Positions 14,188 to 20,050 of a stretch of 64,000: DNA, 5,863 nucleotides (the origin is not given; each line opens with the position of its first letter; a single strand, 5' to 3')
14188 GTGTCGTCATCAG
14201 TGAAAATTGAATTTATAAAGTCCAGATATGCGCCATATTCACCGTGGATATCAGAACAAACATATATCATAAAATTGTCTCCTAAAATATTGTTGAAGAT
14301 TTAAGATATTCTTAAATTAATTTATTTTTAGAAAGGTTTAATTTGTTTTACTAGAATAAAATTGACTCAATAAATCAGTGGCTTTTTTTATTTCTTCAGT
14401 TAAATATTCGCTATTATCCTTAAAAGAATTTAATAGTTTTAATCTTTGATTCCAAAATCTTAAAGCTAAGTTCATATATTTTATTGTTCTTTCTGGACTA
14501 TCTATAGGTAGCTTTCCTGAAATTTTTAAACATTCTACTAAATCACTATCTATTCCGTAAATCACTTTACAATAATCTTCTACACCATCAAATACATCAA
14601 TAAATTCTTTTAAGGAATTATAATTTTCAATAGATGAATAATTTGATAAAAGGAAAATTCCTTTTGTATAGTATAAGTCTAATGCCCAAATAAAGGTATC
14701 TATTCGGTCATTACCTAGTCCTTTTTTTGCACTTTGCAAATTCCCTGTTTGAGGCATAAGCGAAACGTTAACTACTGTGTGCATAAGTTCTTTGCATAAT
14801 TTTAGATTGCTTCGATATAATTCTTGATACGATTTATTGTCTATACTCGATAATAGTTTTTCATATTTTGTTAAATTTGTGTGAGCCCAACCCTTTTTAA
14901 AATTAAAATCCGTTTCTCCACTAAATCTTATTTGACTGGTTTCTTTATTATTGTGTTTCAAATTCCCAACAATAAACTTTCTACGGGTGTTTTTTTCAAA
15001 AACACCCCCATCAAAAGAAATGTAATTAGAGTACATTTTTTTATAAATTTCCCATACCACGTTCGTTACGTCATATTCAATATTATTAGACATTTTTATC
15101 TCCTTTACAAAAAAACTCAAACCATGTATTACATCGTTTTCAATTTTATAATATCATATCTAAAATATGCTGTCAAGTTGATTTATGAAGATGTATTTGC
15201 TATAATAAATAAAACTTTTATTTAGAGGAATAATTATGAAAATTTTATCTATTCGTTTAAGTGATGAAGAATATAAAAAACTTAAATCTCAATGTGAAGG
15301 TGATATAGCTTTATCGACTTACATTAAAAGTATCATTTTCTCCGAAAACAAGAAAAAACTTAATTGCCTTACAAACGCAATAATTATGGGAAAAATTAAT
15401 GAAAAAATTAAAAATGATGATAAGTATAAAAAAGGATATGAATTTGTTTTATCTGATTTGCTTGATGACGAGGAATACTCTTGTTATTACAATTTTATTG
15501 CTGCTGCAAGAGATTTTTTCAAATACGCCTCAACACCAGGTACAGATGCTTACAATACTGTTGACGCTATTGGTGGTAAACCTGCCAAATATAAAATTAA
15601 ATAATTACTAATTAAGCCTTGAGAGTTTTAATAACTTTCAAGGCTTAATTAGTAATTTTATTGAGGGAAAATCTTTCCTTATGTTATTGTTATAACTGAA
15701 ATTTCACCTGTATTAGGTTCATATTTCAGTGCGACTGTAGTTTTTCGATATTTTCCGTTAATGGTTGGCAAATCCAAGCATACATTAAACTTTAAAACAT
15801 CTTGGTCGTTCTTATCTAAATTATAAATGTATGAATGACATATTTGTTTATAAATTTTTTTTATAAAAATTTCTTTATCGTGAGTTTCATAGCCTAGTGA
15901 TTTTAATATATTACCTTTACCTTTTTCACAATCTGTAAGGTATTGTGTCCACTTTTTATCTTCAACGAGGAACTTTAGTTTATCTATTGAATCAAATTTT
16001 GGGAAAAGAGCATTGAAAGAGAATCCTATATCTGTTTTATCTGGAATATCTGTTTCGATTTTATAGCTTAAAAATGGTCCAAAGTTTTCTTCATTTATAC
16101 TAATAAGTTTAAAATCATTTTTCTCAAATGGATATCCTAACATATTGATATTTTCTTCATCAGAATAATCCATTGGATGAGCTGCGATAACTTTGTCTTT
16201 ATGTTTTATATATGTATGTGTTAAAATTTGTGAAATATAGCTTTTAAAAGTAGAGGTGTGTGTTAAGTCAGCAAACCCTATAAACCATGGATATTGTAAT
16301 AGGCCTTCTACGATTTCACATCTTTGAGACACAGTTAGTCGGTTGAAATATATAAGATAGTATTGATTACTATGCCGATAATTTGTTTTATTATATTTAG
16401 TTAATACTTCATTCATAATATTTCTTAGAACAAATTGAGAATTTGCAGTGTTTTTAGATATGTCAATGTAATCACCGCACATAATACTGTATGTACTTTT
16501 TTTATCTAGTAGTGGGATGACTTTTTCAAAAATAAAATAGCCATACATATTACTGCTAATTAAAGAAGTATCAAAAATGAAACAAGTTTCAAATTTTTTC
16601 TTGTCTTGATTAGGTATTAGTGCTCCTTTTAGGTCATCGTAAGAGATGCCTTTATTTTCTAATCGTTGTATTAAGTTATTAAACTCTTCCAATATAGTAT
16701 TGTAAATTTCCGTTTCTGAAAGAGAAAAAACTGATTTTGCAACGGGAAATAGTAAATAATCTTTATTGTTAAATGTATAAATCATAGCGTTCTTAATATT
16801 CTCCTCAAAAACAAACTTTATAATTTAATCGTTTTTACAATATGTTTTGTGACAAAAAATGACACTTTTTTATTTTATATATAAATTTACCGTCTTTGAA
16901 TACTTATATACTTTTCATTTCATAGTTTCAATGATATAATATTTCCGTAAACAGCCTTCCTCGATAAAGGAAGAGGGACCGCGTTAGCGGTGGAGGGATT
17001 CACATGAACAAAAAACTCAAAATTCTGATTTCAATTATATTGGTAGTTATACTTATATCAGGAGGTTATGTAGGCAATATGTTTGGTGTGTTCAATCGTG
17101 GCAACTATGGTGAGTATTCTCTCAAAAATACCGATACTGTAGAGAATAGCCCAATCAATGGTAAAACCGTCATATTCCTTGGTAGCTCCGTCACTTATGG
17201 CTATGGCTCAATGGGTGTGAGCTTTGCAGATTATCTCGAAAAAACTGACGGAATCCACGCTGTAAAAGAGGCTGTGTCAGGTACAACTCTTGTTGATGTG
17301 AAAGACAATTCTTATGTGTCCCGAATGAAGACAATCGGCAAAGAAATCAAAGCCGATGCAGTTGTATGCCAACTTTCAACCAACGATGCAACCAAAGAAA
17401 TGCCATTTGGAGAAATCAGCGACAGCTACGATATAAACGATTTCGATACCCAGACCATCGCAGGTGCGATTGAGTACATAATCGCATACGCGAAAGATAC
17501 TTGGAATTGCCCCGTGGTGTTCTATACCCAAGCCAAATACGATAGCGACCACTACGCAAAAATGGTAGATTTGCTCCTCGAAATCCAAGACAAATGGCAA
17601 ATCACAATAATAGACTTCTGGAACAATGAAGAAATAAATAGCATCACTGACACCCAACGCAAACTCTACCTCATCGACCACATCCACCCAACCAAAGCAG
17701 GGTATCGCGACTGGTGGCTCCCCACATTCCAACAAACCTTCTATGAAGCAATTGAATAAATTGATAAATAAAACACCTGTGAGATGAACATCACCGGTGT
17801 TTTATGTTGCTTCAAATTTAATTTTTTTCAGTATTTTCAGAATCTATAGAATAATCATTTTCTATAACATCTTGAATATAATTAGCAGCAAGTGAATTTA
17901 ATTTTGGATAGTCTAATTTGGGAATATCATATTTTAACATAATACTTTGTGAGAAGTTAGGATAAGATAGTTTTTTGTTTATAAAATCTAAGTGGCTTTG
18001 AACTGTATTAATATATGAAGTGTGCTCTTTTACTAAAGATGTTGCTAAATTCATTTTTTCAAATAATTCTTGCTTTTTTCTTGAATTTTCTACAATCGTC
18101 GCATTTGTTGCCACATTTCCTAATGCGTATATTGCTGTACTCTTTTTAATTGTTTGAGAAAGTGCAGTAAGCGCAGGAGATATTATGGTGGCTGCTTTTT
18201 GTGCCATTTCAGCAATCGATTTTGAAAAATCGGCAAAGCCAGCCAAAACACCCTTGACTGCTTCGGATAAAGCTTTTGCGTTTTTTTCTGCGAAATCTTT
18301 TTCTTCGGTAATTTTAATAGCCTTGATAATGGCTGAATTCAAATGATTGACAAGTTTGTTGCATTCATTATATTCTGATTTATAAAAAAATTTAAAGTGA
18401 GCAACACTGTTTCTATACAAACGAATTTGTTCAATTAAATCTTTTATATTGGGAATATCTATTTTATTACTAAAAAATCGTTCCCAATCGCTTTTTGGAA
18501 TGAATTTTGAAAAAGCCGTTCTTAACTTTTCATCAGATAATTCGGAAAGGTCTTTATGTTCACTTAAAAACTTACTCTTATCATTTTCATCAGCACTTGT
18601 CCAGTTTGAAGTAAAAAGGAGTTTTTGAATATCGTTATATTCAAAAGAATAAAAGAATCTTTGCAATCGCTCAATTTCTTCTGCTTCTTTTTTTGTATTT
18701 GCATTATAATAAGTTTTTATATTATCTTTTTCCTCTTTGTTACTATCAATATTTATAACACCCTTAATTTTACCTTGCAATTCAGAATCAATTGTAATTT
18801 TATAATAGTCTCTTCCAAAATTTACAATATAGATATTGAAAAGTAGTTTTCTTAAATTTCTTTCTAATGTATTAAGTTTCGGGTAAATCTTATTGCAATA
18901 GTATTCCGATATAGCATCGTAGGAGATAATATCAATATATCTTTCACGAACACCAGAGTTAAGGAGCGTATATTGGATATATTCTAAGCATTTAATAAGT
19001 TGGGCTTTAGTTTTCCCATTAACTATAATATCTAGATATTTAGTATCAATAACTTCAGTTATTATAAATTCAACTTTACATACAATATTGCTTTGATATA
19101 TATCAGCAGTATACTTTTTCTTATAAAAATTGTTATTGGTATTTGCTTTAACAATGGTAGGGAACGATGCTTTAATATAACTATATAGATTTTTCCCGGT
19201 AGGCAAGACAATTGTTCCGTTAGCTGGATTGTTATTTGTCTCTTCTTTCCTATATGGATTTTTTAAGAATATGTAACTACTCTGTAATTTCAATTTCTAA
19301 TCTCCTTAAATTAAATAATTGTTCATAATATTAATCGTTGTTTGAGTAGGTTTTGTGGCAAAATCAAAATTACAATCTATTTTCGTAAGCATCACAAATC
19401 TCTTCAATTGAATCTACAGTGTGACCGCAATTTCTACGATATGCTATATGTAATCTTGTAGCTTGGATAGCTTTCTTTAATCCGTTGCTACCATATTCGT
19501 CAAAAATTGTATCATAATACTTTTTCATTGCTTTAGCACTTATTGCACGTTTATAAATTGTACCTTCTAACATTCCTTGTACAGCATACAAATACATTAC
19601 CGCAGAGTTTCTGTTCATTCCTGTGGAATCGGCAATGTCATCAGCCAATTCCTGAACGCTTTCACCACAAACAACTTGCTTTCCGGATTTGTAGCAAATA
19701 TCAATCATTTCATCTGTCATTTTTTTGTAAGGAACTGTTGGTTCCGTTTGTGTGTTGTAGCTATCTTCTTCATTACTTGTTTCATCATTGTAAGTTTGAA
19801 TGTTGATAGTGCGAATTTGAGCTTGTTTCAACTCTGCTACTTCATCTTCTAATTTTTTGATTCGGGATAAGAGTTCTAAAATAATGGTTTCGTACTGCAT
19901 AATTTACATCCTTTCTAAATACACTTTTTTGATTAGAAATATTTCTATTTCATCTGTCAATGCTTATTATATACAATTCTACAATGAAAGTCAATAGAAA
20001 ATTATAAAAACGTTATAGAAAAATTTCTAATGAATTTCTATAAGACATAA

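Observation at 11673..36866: Five unrelated defence modules share one fixed-geometry promoter/operator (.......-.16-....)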

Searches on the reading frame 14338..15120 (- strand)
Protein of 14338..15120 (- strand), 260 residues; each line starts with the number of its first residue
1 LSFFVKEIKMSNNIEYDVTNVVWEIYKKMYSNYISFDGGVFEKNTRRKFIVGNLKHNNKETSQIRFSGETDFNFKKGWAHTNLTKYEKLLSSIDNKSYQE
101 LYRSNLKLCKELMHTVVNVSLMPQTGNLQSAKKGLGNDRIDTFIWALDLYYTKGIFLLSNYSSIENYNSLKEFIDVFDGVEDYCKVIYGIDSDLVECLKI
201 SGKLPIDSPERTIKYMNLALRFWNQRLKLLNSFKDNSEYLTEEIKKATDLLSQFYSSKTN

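Call 5: search_protein_families(library=pfam, proteins=[window:14338-15120:-], max_evalue=0.01)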
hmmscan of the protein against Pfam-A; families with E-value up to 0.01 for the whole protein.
window:14338-15120:- (260 aa): 0 families

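Call 27: search_protein_families(library=ncbifam, proteins=[window:14338-15120:-], max_evalue=0.1)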
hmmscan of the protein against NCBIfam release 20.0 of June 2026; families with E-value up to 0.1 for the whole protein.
window:14338-15120:- (260 aa): 0 families

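Call 28: search_protein_families(library=padloc, proteins=[window:14338-15120:-], max_evalue=0.01)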
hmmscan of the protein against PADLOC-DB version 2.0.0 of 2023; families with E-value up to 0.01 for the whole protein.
window:14338-15120:- (260 aa): 0 families

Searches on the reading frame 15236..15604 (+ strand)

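Call 5: search_protein_families(library=pfam, proteins=[window:15236-15604:+], max_evalue=0.01)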
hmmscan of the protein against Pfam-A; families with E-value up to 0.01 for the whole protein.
window:15236-15604:+ (122 aa): 1 family
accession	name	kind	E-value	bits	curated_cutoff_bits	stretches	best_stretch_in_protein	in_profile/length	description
PF19189.6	Mtf2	-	0.0037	17.4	27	1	13-106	12-105/195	Mtf2 family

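Call 27: search_protein_families(library=ncbifam, proteins=[window:15236-15604:+], max_evalue=0.1)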
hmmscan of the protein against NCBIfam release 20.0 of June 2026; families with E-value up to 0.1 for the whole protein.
window:15236-15604:+ (122 aa): 1 family
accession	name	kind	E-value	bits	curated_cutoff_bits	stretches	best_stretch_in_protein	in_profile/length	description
NF052251.1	LCFA_red_LuxC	equivalog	0.072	11.6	750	1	27-99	18-92/478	long-chain-fatty-acyl-CoA reductase LuxC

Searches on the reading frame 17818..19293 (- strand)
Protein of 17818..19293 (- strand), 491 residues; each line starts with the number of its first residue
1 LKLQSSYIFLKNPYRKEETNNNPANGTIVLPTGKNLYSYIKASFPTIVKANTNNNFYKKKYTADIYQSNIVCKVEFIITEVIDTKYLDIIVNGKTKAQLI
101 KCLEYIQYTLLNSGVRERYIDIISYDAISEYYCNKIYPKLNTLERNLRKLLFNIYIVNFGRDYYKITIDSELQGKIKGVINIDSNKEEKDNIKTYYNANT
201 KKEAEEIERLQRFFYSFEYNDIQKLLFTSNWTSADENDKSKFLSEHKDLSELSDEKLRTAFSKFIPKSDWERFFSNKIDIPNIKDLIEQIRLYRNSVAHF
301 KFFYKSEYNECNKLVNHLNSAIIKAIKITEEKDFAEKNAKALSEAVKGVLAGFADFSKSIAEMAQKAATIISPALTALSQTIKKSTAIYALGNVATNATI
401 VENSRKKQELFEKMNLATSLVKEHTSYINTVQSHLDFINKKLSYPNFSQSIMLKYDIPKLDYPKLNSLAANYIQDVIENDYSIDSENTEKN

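Call 6: search_protein_families(library=pfam, proteins=[window:17818-19293:-], max_evalue=0.01)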
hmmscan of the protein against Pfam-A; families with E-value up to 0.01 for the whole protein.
window:17818-19293:- (491 aa): 1 family
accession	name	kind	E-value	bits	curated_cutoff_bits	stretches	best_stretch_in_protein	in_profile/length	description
PF18731.6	HEPN_Swt1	-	0.0015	19.3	27.5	1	229-322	24-114/115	Swt1-like HEPN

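Call 28: search_protein_families(library=padloc, proteins=[window:17818-19293:-], max_evalue=0.01)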
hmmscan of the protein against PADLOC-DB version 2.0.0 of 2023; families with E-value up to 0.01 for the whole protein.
window:17818-19293:- (491 aa): 0 families

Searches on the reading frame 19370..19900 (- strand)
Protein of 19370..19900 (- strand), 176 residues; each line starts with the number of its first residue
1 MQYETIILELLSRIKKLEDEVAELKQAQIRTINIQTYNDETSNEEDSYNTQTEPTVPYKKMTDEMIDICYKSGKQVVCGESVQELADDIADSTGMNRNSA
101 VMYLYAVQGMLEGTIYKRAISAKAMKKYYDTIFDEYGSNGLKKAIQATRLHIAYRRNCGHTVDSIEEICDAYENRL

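Call 6: search_protein_families(library=pfam, proteins=[window:19370-19900:-], max_evalue=0.01)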
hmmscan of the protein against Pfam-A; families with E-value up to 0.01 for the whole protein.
window:19370-19900:- (176 aa): 1 family
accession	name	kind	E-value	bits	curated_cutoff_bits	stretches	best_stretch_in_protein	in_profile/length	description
PF00922.22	Phosphoprotein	-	0.0055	16.8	25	1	5-65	2-63/204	Vesiculovirus phosphoprotein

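Call 27: search_protein_families(library=ncbifam, proteins=[window:19370-19900:-], max_evalue=0.1)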
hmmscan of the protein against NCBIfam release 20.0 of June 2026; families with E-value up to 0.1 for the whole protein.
window:19370-19900:- (176 aa): 2 families
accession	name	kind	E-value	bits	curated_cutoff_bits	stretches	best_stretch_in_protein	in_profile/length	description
NF033546.1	transpos_IS21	equivalog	0.032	13.8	160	1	88-173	13-96/294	IS21 family transposase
NF058509.1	rod_cap_CpcD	equivalog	0.06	13.3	80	0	52-71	46-65/77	rod-capping linker protein CpcD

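Call 28: search_protein_families(library=padloc, proteins=[window:19370-19900:-], max_evalue=0.01)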
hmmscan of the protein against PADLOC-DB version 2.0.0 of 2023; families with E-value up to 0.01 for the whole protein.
window:19370-19900:- (176 aa): 0 families
